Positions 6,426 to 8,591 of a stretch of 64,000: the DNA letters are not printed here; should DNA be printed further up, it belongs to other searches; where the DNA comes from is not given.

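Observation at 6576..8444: Archaeal GAPOR-like tungsten/molybdenum oxidoreductase in a Bacteroidota genome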

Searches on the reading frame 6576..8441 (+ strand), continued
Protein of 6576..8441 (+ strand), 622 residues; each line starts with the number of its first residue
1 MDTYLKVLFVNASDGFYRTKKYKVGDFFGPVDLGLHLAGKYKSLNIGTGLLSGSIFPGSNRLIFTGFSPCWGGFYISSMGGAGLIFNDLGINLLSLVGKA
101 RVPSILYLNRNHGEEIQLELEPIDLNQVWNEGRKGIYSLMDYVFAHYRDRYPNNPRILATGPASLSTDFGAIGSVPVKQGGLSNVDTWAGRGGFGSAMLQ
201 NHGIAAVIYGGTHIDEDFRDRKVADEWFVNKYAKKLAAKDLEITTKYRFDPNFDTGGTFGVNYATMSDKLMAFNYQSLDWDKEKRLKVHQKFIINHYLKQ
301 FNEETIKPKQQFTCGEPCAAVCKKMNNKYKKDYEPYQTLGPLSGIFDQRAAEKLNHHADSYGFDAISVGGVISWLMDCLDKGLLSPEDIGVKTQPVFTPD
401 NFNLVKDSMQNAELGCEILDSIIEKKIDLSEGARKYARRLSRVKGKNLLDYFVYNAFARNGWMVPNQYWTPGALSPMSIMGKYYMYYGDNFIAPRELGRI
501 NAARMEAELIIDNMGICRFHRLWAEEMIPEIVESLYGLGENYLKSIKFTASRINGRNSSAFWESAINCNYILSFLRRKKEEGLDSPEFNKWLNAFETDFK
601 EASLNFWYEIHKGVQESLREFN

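Call 38: find_encoding_contigs(protein=P0079, flank=7000, max_places=2)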
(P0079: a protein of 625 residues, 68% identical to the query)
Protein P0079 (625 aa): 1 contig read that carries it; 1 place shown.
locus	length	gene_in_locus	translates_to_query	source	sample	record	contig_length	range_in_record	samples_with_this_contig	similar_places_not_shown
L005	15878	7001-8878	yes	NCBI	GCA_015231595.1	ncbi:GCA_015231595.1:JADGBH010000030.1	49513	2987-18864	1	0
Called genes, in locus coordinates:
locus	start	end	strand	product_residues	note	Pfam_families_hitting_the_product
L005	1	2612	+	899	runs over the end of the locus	PF02739:5_3_exonuc_N, PF01367:5_3_exonuc, PF01612:DNA_pol_A_exo1, PF22619:DNA_polI_exo1, PF00476:DNA_pol_A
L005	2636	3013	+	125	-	PF14489:QueF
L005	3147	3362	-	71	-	-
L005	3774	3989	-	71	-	PF07311:Dodecin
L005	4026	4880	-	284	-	PF08543:Phos_pyr_kin, PF00294:PfkB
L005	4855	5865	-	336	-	PF00586:AIRS, PF02769:AIRS_C (weak)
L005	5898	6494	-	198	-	-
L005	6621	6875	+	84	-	-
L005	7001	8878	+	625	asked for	PF02730:AFOR_N, PF01314:AFOR_C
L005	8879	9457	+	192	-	-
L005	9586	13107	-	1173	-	PF00672:HAMP (weak), PF00989:PAS (weak), PF13188:PAS_8 (weak), PF13426:PAS_9, PF00512:HisKA, PF02518:HATPase_c, PF00072:Response_reg, PF01627:Hpt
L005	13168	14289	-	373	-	PF13407:Peripla_BP_4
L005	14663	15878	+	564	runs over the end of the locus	PF08497:Radical_SAM_N, PF11842:DUF3362 (weak)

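Call 39: find_encoding_contigs(protein=P0112, flank=7000, max_places=2)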
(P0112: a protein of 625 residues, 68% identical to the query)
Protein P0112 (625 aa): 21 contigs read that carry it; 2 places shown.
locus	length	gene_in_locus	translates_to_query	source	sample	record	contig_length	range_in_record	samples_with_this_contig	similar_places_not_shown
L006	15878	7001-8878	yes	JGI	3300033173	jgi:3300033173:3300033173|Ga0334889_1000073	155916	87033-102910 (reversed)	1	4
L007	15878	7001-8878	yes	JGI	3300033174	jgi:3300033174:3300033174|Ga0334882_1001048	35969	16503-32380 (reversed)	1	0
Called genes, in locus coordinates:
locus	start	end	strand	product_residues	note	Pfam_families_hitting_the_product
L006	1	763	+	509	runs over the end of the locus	PF02878:PGM_PMM_I, PF02879:PGM_PMM_II, PF02880:PGM_PMM_III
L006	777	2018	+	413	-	PF02844:GARS_N, PF01071:GARS_A, PF02843:GARS_C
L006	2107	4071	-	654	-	PF00270:DEAD (weak), PF13307:Helicase_C_2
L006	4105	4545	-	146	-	-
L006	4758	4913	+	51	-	-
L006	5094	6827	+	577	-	PF03553:Na_H_antiporter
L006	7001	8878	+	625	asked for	PF02730:AFOR_N, PF01314:AFOR_C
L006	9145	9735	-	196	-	PF05175:MTS (weak), PF07021:MetW, PF13489:Methyltransf_23, PF13847:Methyltransf_31, PF08241:Methyltransf_11, PF08242:Methyltransf_12 (weak), PF13649:Methyltransf_25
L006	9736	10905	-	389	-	PF00561:Abhydrolase_1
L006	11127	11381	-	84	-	-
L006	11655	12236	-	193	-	PF01330:RuvA_N, PF00633:HHH (faint), PF14520:HHH_5, PF07499:RuvA_C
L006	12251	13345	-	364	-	-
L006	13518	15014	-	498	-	PF00478:IMPDH, PF00571:CBS, PF01070:FMN_dh (weak), PF03060:NMO, PF00977:His_biosynth (weak)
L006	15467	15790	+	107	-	-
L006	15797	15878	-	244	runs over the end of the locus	PF01171:ATP_bind_3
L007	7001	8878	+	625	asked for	PF02730:AFOR_N, PF01314:AFOR_C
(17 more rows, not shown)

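Call 43: find_related_loci(query=A2, collection=genome_contigs, flank=3000)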
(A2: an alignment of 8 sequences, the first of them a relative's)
Query A2 (622 aa) in genome_contigs; peptide patterns used: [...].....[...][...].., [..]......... (x = any residue, [..] = any of these).
599 stretches matched a pattern (row limit reached: there are more); 565 encode a relative of the query (tblastn E <= 1e-3); the best 80 are kept; 80 distinct loci.
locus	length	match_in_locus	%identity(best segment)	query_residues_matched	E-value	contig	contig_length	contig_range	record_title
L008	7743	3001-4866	81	1-622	0e+0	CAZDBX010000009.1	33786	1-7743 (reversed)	MAG TPA_asm: uncultured Lentimicrobium sp. isolate binchicken_co117_320 genome assembly, contig: NODE_2486_length_33786_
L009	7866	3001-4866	81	1-622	0e+0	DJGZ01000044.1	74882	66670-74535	MAG TPA_asm: Bacteroidales bacterium UBA5833 UBA5833_contig_19, whole genome shotgun sequence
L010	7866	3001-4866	81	1-622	0e+0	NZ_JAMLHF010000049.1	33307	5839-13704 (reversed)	MAG: Lentimicrobium sp. isolate ACE_NR_BACT3 ACE_NR_BACT3_49, whole genome shotgun sequence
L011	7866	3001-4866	79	1-622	0e+0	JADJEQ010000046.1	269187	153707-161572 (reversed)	MAG: Bacteroidales bacterium isolate Bjer_18-Q3-R1-45_BAT3C.220 tig00863027-10-2693430, whole genome shotgun sequence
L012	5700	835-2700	78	1-622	0e+0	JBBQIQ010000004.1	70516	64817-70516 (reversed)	MAG: Bacteroidales bacterium isolate Co_metawrap_801 Cmw_801_k141_26478654_length_70516_cov_15.0000, whole genome shotgu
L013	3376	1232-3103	69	1-621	0e+0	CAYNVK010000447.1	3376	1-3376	MAG TPA_asm: uncultured Lentimicrobiaceae bacterium isolate SRP089250_co1_501 genome assembly, contig: NODE_60032_length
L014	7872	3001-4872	68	1-621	0e+0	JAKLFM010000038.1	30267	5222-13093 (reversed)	MAG: Bacteroidetes bacterium isolate RA.bin16 RA.bin16_38, whole genome shotgun sequence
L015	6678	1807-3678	68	1-621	0e+0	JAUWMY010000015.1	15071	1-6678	MAG: Desulfobacteraceae bacterium isolate CSMAG_2410 CSMAG_2410_k141_156631_length_15071_cov_8.0000, whole genome shotgu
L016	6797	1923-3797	67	1-621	0e+0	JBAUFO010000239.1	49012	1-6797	MAG: Candidatus Zixiibacteriota bacterium isolate MFD13088_ilm_asm_bin32 k127_279076, whole genome shotgun sequence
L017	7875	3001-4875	68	1-621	0e+0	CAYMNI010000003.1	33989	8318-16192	MAG TPA_asm: uncultured Ignavibacteria bacterium isolate SRP214966_co2_447 genome assembly, contig: NODE_1470_length_339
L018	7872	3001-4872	67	1-621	0e+0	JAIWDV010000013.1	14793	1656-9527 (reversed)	MAG: Bacteroidales bacterium isolate SFP3_RS_13_14 NODE_394_length_14793_cov_1.313084, whole genome shotgun sequence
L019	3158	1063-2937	68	1-621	0e+0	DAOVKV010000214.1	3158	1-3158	MAG TPA_asm: bacterium isolate CSMAG_1428 CSMAG_1428_k141_223382_length_3158_cov_22.4554, whole genome shotgun sequence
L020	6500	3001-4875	68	1-621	0e+0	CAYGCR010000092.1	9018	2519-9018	MAG TPA_asm: uncultured Ignavibacteria bacterium isolate ERP108616_co2_224 genome assembly, contig: NODE_14865_length_90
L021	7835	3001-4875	68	1-621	0e+0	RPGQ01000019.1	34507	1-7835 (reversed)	MAG: Desulfobacteraceae bacterium Eth-SRB2 Scaffold43_pilon, whole genome shotgun sequence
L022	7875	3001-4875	68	1-621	0e+0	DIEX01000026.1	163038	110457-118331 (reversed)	MAG TPA_asm: Spirochaetia bacterium UBA5763 UBA5763_contig_4684, whole genome shotgun sequence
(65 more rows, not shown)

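Call 45: find_homologous_proteins(query=P0165, max_evalue=1e-20)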
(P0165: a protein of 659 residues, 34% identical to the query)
Query P0165 (659 aa): 144 proteins with E <= 1e-20 among 8000 candidates; the best 120 are listed.
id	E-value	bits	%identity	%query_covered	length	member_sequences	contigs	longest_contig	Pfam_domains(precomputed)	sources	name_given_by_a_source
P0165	0.0e+0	1551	100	100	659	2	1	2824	PF02730.21,PF01314.24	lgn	-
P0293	0.0e+0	1093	67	100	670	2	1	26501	PF02730.21,PF01314.24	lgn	-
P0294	1.3e-289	981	61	99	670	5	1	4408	PF02730.21,PF01314.24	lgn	-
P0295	5.6e-237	807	54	98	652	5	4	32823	PF02730.21,PF01314.24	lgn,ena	-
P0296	5.6e-228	777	52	99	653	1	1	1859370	PF02730.21,PF01314.24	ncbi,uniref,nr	ncbi:glyceraldehyde-3-phosphate:ferredoxin oxidoreductase [Palaeococcus pacificus DY20341]|uniref:Gl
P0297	1.7e-227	775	52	99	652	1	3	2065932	PF02730.21,PF01314.24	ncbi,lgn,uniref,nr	ncbi:glyceraldehyde-3-phosphate:ferredoxin oxidoreductase [Thermococcus thioreducens]|uniref:Glycera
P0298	3.5e-227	774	52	99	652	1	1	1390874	PF02730.21,PF01314.24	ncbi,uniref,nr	ncbi:glyceraldehyde-3-phosphate:ferredoxin oxidoreductase [Thermococcus sp. M36]|uniref:glyceraldehy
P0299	4.2e-227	774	51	99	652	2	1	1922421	PF02730.21,PF01314.24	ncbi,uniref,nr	ncbi:glyceraldehyde-3-phosphate:ferredoxin oxidoreductase [Thermococcus barossii]|uniref:Glyceraldeh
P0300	5.7e-227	774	52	99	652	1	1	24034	PF02730.21,PF01314.24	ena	-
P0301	8.6e-227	773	52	100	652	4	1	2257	PF02730.21,PF01314.24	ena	-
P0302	1.5e-226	772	52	99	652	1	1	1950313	PF02730.21,PF01314.24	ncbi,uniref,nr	ncbi:aldehyde: ferredoxin oxidoreductase 2 [Thermococcus cleftensis]|uniref:Aldehyde: ferredoxin oxi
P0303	3.3e-226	771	51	99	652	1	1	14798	PF02730.21,PF01314.24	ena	-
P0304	8.0e-226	770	51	99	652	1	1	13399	PF02730.21,PF01314.24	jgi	-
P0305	1.4e-225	769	51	99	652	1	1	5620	PF02730.21,PF01314.24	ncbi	-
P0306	1.8e-225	769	51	99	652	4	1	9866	PF02730.21,PF01314.24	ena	-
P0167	2.1e-182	626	45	99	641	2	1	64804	PF02730.21,PF01314.24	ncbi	-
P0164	4.3e-166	572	41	99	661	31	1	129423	PF02730.21,PF01314.24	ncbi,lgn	-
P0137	4.7e-141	490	39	96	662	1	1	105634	PF02730.21,PF01314.24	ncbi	-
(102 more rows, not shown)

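Call 47: list_cluster_members(proteins=[P0140, P0153, P0159, P0146, P0138, P0136, P0129, P0125, P0122, P0124])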
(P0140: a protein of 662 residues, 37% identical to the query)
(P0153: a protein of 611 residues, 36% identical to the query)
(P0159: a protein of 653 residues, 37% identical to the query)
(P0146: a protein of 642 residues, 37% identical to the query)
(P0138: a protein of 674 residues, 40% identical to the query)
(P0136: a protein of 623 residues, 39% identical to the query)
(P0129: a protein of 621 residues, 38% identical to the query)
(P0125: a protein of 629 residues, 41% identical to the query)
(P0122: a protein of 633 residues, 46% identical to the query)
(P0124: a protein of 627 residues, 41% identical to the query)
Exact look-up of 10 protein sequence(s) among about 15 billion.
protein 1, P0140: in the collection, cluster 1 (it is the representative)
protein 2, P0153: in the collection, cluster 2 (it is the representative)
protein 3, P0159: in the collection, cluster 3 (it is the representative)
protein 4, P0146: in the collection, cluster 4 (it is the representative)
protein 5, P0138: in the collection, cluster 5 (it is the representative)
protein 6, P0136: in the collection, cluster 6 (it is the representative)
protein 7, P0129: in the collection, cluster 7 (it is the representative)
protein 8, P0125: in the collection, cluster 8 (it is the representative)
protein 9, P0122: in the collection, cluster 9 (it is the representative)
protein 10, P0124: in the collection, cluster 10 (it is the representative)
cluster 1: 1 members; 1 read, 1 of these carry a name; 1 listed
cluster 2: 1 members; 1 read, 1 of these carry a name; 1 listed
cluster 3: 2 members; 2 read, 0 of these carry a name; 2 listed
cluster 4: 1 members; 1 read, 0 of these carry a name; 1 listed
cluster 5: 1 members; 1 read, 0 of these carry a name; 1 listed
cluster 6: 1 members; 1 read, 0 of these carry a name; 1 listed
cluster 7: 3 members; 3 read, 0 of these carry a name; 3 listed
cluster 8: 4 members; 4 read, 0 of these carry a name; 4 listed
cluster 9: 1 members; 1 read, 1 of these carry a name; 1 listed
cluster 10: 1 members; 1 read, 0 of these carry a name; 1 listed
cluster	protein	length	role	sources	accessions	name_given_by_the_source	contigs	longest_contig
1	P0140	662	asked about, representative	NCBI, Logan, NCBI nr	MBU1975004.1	MAG: hypothetical protein KKG59_01220 [Nanoarchaeota archaeon] | hypothetical protein [Nanoarchaeota archaeon]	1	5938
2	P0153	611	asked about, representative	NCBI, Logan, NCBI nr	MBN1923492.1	MAG: hypothetical protein JW791_01895 [Nanoarchaeota archaeon] | hypothetical protein [Nanoarchaeota archaeon]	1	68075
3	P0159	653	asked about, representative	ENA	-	-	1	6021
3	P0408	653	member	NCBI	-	-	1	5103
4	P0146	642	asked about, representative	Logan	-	-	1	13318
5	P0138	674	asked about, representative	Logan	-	-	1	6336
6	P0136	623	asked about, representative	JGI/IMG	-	-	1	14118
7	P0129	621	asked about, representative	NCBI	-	-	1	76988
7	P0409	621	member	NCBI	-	-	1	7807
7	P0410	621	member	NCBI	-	-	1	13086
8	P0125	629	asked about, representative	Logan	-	-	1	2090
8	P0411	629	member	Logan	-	-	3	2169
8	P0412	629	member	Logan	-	-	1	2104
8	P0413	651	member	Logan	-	-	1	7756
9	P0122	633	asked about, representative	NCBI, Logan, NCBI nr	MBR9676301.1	aldehyde ferredoxin oxidoreductase [Candidatus Woesearchaeota archaeon]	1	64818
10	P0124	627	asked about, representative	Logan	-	-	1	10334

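Call 67: find_homologous_proteins(query=A3, max_evalue=1e-30)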
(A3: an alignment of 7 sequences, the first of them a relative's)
Query A3 (7 sequences) (650 aa, profile of the alignment): 1542 proteins with E <= 1e-30 among 8000 candidates; the best 120 are listed.
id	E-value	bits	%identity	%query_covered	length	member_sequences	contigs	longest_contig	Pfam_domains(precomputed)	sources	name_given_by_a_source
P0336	0.0e+0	1120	100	100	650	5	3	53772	PF02730.21,PF01314.24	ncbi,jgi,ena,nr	ncbi:MAG: glyceraldehyde-3-phosphate ferredoxin oxidoreductase [Thermoprotei archaeon]|nr:MAG: glyce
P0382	0.0e+0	1080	50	99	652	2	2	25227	PF02730.21,PF01314.24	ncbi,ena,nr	ncbi:MAG: aldehyde ferredoxin oxidoreductase [Thermoprotei archaeon]|nr:MAG: aldehyde ferredoxin oxi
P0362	0.0e+0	1079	48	99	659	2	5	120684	PF02730.21,PF01314.24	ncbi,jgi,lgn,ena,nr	ncbi:MAG TPA: glyceraldehyde-3-phosphate:ferredoxin oxidoreductase [Thermoprotei archaeon]|nr:MAG: g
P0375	0.0e+0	1073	50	99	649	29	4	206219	PF02730.21,PF01314.24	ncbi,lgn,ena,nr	ncbi:MAG: glyceraldehyde-3-phosphate ferredoxin oxidoreductase [Candidatus Odinarchaeota archaeon]|n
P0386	0.0e+0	1072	54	99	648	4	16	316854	PF02730.21,PF01314.24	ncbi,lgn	ncbi:MAG: aldehyde ferredoxin oxidoreductase N-terminal domain-containing protein [Desulfurococcacea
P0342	0.0e+0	1057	46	99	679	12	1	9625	PF02730.21,PF01314.24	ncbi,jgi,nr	ncbi:MAG: glyceraldehyde-3-phosphate:ferredoxin oxidoreductase [Hadesarchaea archaeon]|nr:MAG: glyce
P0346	0.0e+0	1051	48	100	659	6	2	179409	PF02730.21,PF01314.24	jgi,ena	-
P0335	0.0e+0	1041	71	100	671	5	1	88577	PF02730.21,PF01314.24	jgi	-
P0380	9.7e-298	1007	50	99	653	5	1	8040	PF02730.21,PF01314.24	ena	-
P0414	1.8e-295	1000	49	99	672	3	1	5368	PF02730.21,PF01314.24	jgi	-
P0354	8.6e-295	997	47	99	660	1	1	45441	PF02730.21,PF01314.24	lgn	-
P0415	2.2e-293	993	50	100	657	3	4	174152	PF02730.21,PF01314.24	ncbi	-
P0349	4.6e-292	988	44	99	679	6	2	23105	PF02730.21,PF01314.24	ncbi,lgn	ncbi:MAG: aldehyde ferredoxin oxidoreductase N-terminal domain-containing protein [Candidatus Hadarc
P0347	6.6e-291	985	45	99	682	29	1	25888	PF02730.21,PF01314.24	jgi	-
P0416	2.3e-290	983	46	100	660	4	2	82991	PF02730.21,PF01314.24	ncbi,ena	-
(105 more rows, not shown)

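Call 85: predict_structure(alignment_id=A4)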
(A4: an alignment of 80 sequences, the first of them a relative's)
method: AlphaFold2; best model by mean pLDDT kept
length: 622 residues; sequences in the alignment: 80
mean_pLDDT: 93.9   pTM: 0.94
mean pLDDT of the five models: 93.9, 94.0, 93.8, 92.8, 92.2
residues with pLDDT >= 90: 538; 70-90: 72; 50-70: 9; < 50: 3
segments of 3 or more residues with pLDDT < 50: none
pLDDT, mean of each block of 10 residues (from residue 1): 88 95 96 97 97 88 97 95 92 97 97 87 97 96 97 95 98 94 94 98 98 65 84 90 89 91 94 96 97 98 96 89 93 96 98 98 98 99 96 96 98 99 97 95 96 93 94 91 90 97 96 95 93 92 96 85 95 97 97 98 97 87 36
secondary structure, 60 per line:
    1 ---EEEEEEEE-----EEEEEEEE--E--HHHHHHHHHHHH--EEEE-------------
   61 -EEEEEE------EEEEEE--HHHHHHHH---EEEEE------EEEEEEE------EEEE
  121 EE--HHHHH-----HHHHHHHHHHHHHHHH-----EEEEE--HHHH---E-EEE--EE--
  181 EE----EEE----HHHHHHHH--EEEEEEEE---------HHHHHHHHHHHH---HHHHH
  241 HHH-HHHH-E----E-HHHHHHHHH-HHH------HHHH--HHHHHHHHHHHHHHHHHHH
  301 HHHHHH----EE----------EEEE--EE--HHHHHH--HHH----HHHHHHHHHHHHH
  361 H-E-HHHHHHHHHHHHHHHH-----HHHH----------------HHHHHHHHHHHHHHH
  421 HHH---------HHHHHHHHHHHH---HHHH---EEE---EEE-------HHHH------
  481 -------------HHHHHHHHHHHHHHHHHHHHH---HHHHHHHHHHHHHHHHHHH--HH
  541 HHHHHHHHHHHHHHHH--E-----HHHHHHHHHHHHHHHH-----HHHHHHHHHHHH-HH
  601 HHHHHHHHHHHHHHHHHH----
elements in order: E4-11 E17-24 H30-41 E44-47 E62-67 E74-79 H82-89 E93-97 E104-110 E117-122 H125-129 H135-150 E156-160 H163-166 E172-174 E187-189 H194-201 E204-211 H221-232 H236-243 H245-248 H257-265 H276-279 H282-306 E323-326 H333-338 H348-361 H365-380 H386-389 H406-423 H433-444 H448-451 E455-457 E461-463 H471-474 H494-514 H518-536 H539-556 H565-580 H586-597 H599-618

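Call 87: fold_search(model_id=the predicted structure, library=pdb)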
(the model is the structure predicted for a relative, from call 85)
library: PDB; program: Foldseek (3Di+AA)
matches with E <= 10: 381; with E <= 0.001: 9
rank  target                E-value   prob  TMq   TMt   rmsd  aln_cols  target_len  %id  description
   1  6x1o_C                3.4e-20  1.00  0.63  0.63  10.1       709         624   18  WOR5 from Pyrococcus furiosus, as crystallized (released 2021-11-24)
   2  1aor_A                5.9e-20  1.00  0.64  0.65   5.1       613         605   18  STRUCTURE OF A HYPERTHERMOPHILIC TUNGSTOPTERIN ENZYME, ALDEHYDE FERREDOXIN OXIDOREDUCTASE (released 1995-04-20)
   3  9g7j_A                7.2e-20  1.00  0.60  0.61   6.4       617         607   19  Crystal structure of the tungsten-dependent aldehyde:ferredoxin oxidoreductase from Clostridium autoethanogenum. (released 2025-05-28)
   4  9mqx_D                7.9e-20  1.00  0.63  0.65   5.0       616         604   18  Electron-bifurcating Tungstopyranopterin-containing aldehyde oxidoreductase with NADH (released 2025-07-16)
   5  6x1o_A                9.2e-20  1.00  0.63  0.63   9.9       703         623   18  WOR5 from Pyrococcus furiosus, as crystallized (released 2021-11-24)
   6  1b25_A                2.6e-19  1.00  0.63  0.64   9.4       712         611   15  FORMALDEHYDE FERREDOXIN OXIDOREDUCTASE FROM PYROCOCCUS FURIOSUS (released 1999-03-24)
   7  8c0z_A                2.4e-18  1.00  0.62  0.63   5.8       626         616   18  CryoEM structure of a tungsten-containing aldehyde oxidoreductase from Aromatoleum aromaticum (released 2023-05-31)
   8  4z3w_C                3.5e-17  1.00  0.65  0.63   8.3       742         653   14  Active site complex BamBC of Benzoyl Coenzyme A reductase in complex with 1,5 Dienoyl-CoA (released 2015-06-24)
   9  4z3w_A                1.3e-16  1.00  0.65  0.62   7.9       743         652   14  Active site complex BamBC of Benzoyl Coenzyme A reductase in complex with 1,5 Dienoyl-CoA (released 2015-06-24)
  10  2kma_MODEL_1_A        3.5e-02  0.28  0.07  0.19  16.5       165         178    8  NMR structure of the F0F1 double domain (residues 1-202) of the talin ferm domain (released 2010-03-02)
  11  4wpi_B                5.2e-02  0.14  0.09  0.14  17.2       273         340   10  Crystal structure of USP7 ubiquitin-like domains in extended conformation (released 2015-06-17)
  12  1hqr_D                6.0e-02  0.16  0.09  0.22  17.2       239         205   12  CRYSTAL STRUCTURE OF A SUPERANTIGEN BOUND TO THE HIGH-AFFINITY, ZINC-DEPENDENT SITE ON MHC CLASS II (released 2001-01-03)
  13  8cmr_B                6.7e-02  0.20  0.07  0.22  18.2       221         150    8  Linear specific OTU-type DUB SnOTU from the pathogen S. negenvensis in complex with linear di-ubiquitin (released 2023-11-22)
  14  7sbi_B                7.0e-02  0.25  0.09  0.24  13.6       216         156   11  Tandem diubiquitin-like domain from chicken 2'-5'-oligoadenylate synthetase-like protein (released 2022-01-12)
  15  7sbi_A                8.1e-02  0.21  0.09  0.24  13.5       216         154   11  Tandem diubiquitin-like domain from chicken 2'-5'-oligoadenylate synthetase-like protein (released 2022-01-12)
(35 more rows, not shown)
